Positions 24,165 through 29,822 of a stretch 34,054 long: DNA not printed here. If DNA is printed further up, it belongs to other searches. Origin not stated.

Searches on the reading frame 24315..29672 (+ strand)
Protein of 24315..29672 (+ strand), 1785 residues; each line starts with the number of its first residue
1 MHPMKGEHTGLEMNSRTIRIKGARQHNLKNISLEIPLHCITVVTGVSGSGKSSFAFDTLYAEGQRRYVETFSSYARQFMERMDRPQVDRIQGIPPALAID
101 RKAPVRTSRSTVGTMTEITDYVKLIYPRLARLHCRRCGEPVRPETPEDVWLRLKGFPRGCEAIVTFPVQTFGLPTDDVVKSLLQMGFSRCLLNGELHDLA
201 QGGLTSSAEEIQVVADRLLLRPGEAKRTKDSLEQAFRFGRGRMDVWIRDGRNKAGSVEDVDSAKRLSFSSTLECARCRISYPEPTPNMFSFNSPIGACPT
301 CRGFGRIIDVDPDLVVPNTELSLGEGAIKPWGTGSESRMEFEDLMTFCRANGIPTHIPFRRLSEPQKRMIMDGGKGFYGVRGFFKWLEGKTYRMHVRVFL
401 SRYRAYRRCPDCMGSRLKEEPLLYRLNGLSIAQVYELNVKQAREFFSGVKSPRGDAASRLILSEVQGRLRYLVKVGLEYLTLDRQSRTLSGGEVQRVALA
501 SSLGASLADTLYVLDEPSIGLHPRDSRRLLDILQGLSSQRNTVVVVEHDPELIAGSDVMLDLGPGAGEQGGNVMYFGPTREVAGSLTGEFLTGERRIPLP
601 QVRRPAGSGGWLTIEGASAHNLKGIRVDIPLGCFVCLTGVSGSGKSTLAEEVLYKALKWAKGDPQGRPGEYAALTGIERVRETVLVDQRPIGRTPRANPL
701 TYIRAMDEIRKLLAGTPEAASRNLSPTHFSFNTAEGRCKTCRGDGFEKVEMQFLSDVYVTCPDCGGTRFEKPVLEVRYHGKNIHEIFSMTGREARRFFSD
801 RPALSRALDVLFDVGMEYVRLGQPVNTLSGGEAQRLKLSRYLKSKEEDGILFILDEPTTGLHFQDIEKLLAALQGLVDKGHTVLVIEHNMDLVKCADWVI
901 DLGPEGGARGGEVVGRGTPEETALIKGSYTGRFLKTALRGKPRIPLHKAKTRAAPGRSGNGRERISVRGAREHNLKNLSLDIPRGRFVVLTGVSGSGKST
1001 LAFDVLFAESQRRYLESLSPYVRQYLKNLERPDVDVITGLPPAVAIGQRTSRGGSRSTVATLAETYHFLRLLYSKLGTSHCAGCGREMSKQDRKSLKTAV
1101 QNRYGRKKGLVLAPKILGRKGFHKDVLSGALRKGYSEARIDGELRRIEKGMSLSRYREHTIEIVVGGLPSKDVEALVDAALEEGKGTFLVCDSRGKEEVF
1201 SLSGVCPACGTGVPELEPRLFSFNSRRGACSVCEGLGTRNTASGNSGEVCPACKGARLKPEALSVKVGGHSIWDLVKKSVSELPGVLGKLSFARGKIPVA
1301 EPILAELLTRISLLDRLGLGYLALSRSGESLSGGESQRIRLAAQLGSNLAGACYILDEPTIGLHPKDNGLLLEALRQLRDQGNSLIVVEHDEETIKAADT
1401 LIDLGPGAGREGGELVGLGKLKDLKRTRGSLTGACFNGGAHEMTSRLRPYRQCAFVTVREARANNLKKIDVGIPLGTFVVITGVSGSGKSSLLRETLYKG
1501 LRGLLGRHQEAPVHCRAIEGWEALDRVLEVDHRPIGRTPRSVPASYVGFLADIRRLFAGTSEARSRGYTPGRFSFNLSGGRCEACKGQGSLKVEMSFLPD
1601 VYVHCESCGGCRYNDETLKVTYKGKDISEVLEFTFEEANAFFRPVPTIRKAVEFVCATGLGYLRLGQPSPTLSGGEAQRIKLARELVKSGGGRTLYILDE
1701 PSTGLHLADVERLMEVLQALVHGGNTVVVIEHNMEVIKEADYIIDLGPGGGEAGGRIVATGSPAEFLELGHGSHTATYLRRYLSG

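Call 10: search_protein_families(library=pfam, proteins=[window:24315-29672:+])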
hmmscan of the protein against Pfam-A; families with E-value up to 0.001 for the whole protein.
window:24315-29672:+ (1785 aa): 32 families (the best 25 are shown)
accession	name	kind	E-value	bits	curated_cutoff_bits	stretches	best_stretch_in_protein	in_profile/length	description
PF00005.33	ABC_tran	-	1.3e-39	136.4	25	1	975-1002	1-28/137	ABC transporter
PF17760.6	UvrA_inter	-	4.4e-24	84.9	23.3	2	1099-1190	9-105/109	UvrA interaction domain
PF13304.12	AAA_21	-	6e-19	69.7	27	1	495-553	243-303/304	AAA domain, putative AbiEii toxin, Type IV TA system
PF02463.25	SMC_N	-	6.9e-19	68.6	40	0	1261-1403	135-210/220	RecF/RecN/SMC N terminal domain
PF13191.12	AAA_16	-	1.7e-16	61.6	32.6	0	983-1014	22-59/167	AAA ATPase domain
PF17755.6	UvrA_DNA-bind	-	6.8e-15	55.8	23.2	1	311-376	1-65/110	UvrA DNA-binding domain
PF13555.12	AAA_29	-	6.3e-14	51.9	27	0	980-1002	17-39/61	P-loop containing region of AAA domain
PF20703.3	nSTAND1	-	3.6e-13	50.4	27.1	0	1477-1510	34-67/379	Novel STAND NTPase 1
PF13481.12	AAA_25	-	3e-11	43.7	27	0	981-1008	29-56/195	AAA domain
PF20720.3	nSTAND3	-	7e-11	42.5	27.2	0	634-658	19-43/155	Novel STAND NTPase 3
PF13238.12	AAA_18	-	1.1e-10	42.5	29.4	0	635-652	1-18/128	AAA domain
PF06745.19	ATPase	-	3.4e-10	40.1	26.6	0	1470-1501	13-44/231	KaiC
PF13401.12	AAA_22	-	5.5e-10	40.1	27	0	634-659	7-32/130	AAA domain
PF03193.22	RsgA_GTPase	-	1.2e-09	38.7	30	0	966-1002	88-123/174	RsgA GTPase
PF05729.18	NACHT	-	1.2e-09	38.7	26.7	0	635-664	3-29/167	NACHT domain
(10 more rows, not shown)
